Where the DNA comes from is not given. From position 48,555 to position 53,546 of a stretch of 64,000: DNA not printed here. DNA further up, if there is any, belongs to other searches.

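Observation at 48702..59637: Eleven-kb operon of three translationally coupled giant ORFan exported proteins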

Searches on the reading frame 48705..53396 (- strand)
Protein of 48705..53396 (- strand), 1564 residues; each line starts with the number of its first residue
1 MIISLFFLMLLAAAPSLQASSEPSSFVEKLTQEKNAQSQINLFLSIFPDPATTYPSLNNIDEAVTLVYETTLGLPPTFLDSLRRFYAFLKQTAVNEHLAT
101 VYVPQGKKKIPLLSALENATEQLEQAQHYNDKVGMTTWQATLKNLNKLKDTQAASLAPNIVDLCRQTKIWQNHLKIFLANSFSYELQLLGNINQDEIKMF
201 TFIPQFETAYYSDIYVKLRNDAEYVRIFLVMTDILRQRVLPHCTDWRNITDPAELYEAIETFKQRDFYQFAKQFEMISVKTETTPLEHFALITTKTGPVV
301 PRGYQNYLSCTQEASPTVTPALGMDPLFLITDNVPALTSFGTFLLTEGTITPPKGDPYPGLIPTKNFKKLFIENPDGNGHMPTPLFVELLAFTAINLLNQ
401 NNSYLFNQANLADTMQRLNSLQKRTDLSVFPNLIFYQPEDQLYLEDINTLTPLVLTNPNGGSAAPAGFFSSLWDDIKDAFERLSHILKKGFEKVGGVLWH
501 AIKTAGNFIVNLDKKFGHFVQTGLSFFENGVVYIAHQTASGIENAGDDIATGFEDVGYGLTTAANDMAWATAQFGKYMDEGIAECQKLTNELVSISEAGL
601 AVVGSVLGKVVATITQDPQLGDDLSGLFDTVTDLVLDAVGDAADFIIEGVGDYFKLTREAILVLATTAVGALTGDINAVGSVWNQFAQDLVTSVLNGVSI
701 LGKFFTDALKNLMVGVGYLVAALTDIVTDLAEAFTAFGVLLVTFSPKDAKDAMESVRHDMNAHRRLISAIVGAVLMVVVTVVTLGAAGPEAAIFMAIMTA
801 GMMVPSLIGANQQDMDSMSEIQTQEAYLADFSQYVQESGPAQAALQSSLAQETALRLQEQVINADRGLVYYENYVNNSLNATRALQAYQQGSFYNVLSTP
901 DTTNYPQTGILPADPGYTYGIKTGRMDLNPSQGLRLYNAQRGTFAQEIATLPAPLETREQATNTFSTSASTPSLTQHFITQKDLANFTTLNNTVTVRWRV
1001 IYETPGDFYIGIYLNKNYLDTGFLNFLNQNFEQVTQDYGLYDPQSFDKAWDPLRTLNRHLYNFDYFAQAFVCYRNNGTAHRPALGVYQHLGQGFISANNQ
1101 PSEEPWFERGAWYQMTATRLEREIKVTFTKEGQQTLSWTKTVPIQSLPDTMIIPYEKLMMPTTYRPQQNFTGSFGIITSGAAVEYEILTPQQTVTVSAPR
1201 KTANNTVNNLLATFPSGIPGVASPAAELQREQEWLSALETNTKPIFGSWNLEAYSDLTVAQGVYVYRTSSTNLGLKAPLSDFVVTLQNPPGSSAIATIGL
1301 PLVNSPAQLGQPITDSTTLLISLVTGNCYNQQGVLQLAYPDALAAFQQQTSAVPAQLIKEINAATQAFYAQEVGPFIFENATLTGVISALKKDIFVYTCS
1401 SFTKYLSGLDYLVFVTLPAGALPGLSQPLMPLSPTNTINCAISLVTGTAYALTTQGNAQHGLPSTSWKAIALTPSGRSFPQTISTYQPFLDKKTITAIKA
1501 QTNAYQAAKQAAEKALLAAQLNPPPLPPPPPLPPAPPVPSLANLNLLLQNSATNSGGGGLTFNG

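Call 5: search_protein_families(library=pfam, proteins=[window:48705-53396:-], max_evalue=1)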
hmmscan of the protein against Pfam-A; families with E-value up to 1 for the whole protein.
window:48705-53396:- (1564 aa): 1 family
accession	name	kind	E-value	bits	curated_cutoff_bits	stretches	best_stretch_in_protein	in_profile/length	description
PF16101.10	PRIMA1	-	0.76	10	38.6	0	1500-1538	37-77/158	Proline-rich membrane anchor 1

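Call 6: search_protein_families(library=ncbifam, proteins=[window:48705-53396:-], max_evalue=1)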
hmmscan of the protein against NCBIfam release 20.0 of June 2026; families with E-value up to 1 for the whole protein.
window:48705-53396:- (1564 aa): 0 families

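Call 7: find_homologous_proteins(query=window:48705-53396:-)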
Query window:48705-53396:- (1564 aa): 19 proteins with E <= 0.001 among 8000 candidates.
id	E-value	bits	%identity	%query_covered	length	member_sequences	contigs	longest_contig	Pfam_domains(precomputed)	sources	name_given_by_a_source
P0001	0.0e+0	2257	66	96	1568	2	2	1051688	-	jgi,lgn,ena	-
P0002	0.0e+0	1845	56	100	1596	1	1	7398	-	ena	-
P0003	0.0e+0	1833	56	100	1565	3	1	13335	-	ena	-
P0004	0.0e+0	1826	56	96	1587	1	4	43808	-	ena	-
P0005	0.0e+0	1798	55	96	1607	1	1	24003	-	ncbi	-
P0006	0.0e+0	1796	55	96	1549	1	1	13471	-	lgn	-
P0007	0.0e+0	1761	54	100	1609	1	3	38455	-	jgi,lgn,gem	-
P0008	0.0e+0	1758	54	97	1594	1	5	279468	-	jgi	jgi:uncharacterized protein YlbG (UPF0298 family)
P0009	0.0e+0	1309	43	96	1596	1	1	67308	-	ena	-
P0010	0.0e+0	1301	45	96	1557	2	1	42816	-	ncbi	-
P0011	0.0e+0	1285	43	96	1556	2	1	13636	-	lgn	-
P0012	0.0e+0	1277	44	95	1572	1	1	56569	-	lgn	-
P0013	0.0e+0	1274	43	96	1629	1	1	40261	-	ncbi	-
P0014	0.0e+0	1261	43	97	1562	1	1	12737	-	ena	-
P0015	6.4e-222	758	33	96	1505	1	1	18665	-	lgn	-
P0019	6.0e-13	65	24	22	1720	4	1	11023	-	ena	-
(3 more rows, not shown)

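Call 10: find_related_loci(query=A1, collection=genome_contigs, flank=10000)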
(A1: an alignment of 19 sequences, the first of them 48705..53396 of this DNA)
Query A1 (1564 aa) in genome_contigs; peptide patterns used: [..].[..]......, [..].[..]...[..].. (x = any residue, [..] = any of these).
73 stretches matched a pattern; 10 encode a relative of the query (tblastn E <= 1e-3); 8 distinct loci.
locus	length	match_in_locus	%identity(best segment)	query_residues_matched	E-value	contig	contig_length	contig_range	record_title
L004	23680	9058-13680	55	24-1522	0e+0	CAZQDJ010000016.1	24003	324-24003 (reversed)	MAG TPA_asm: uncultured Pseudomonadota bacterium isolate SRP286056_co1_452 genome assembly, contig: NODE_2409_length_240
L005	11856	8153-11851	54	26-1207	0e+0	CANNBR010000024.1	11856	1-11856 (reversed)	MAG: bacterium isolate ZH-3nov15-28 genome assembly, contig: ZH-3nov15-C7488, whole genome shotgun sequence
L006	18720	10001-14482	45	3-1505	0e+0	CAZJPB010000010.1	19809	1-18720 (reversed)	MAG TPA_asm: uncultured Pseudomonadota bacterium isolate SRP219642_co4_113 genome assembly, contig: NODE_4454_length_198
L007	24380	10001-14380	35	2-1508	0e+0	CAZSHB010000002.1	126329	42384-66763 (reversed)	MAG TPA_asm: uncultured Pseudomonadota bacterium isolate SRP219642_co6_380 genome assembly, contig: NODE_56_length_12632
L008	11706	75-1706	45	977-1505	7e-136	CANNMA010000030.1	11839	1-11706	MAG: bacterium isolate ZH-3nov15-92 genome assembly, contig: ZH-3nov15-C7517, whole genome shotgun sequence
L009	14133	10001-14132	31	42-1249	5e-100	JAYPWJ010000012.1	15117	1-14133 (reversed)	MAG: bacterium isolate 139588_S189_metabat_bins_2.tsv.014 NODE_4004_length_15117_cov_3.972314, whole genome shotgun sequ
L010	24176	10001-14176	22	167-1450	2e-23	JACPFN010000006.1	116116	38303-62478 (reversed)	MAG: Candidatus Dependentiae bacterium isolate NC_groundwater_362_Ag_B-0.1um_32_12 GD18-4_B1_scaffold_208976, whole geno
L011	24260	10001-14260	23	166-1454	4e-22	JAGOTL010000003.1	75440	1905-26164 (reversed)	Candidatus Babeliales bacterium isolate Gw_Eff_bin_419 Gw_Eff_448_length_75440_cov_7.400289, whole genome shotgun sequen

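Call 17: search_solved_structures(query=A1, max_evalue=1)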
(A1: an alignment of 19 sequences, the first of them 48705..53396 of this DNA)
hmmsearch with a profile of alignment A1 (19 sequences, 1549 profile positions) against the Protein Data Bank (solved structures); distinct sequences matched with E-value up to 1: 8.
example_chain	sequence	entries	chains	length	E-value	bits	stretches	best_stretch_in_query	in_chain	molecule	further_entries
8qad_A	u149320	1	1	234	0.00046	20.9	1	447-580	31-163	sc-apCC-6-LLIA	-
4tql_A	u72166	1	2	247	0.013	16.1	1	472-694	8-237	Three helix bundle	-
4uos_A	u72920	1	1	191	0.039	14.5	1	478-631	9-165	DESIGNED HELICAL BUNDLE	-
3ppc_A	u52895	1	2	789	0.17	12.4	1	483-612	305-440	5-methyltetrahydropteroyltriglutamate--homocysteine methyltransferase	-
3pph_A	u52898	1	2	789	0.17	12.4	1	483-612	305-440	5-methyltetrahydropteroyltriglutamate--homocysteine methyltransferase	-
3ppf_A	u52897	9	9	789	0.17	12.4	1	483-612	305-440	5-methyltetrahydropteroyltriglutamate--homocysteine methyltransferase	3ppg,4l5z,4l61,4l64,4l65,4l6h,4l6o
9v6u_c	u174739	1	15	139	0.37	11.2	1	537-605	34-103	Alpha-synuclein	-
9v7c_c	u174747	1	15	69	0.59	10.6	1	539-596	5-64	Alpha-synuclein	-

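Call 18: search_protein_families(library=phrogs, proteins=[window:48705-53396:-], max_evalue=0.1)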
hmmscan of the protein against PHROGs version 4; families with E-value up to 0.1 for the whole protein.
window:48705-53396:- (1564 aa): 6 families
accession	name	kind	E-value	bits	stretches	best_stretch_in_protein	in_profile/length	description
phrog_1272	-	tail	2.7e-09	36.3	1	464-839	767-1162/1606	tail length tape measure protein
phrog_1535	-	tail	2.6e-05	23.6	2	466-716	867-1036/1152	tail length tape measure protein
phrog_167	-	tail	0.011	14.5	0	553-714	530-730/1555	tail length tape measure protein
phrog_17020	-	unknown function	0.026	14.7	0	467-522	110-158/353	-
phrog_4200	-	tail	0.043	13.3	1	467-732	379-544/732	tail length tape measure protein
phrog_13145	-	unknown function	0.088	14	0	116-195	32-110/126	-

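Call 37: find_encoding_contigs(protein=P0019, flank=10000, max_places=3)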
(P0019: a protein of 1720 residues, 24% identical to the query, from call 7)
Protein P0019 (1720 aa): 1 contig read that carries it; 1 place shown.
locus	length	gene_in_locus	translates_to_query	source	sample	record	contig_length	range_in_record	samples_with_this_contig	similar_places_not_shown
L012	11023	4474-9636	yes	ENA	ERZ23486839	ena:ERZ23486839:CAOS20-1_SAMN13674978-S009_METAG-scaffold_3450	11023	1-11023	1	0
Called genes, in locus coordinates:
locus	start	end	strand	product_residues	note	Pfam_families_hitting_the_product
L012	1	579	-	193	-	?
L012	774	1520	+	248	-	-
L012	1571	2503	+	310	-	-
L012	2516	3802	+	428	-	-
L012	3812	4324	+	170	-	-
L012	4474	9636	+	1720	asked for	-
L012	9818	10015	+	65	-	PF01541:GIY-YIG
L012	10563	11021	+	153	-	?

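Call 38: find_encoding_contigs(protein=P0001, flank=10000, max_places=2)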
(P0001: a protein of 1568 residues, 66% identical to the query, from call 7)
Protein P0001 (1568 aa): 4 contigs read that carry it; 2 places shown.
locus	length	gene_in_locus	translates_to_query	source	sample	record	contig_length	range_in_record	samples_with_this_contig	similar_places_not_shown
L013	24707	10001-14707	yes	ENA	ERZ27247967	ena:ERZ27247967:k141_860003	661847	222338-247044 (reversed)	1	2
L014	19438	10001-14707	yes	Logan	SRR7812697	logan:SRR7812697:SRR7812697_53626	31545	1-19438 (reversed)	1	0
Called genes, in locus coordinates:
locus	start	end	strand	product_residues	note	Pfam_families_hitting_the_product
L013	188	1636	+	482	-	PF02874:ATP-synt_ab_N, PF00006:ATP-synt_ab, PF22919:ATP-synt_VA_C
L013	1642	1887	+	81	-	-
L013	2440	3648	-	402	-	PF01551:Peptidase_M23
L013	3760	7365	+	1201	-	-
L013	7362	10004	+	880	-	-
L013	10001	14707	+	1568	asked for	-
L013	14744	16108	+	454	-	PF17164:DUF5122 (weak)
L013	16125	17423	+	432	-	PF01541:GIY-YIG, PF27096:UvrC_M, PF08459:UvrC_RNaseH_dom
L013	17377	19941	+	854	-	PF02861:Clp_N, PF23569:NBD_SMAX1, PF00004:AAA, PF17871:AAA_lid_9, PF00004:AAA, PF07724:AAA_2, PF07728:AAA_5, PF10431:ClpB_D2-small, +7 more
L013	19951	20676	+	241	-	PF00121:TIM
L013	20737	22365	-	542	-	-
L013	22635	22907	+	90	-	PF03840:SecG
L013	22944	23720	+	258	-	PF02405:MlaE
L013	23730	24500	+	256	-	PF00005:ABC_tran, PF13304:AAA_21 (faint)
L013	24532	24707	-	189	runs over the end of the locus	-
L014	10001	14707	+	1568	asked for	-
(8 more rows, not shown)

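Call 47: search_protein_families(library=pfam, alignment_id=A1, max_evalue=0.05)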
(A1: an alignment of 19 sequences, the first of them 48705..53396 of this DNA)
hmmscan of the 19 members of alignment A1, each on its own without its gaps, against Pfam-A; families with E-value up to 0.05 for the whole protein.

A. member 1, window:48705-53396:- (1564 aa): 0 families

B. families by the number of members that match (of 19 scanned): 6 families
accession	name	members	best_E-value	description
PF11101.13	DUF2884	4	0.00093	Protein of unknown function (DUF2884)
PF03938.19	OmpH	1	0.014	Outer membrane protein (OmpH-like)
PF06911.18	Senescence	1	0.022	Senescence domain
PF19503.4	DUF6037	1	0.023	Family of unknown function (DUF6037)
PF07464.16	ApoLp-III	1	0.027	Apolipophorin-III precursor (apoLp-III)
PF08826.15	DMPK_coil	1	0.028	DMPK coiled coil domain like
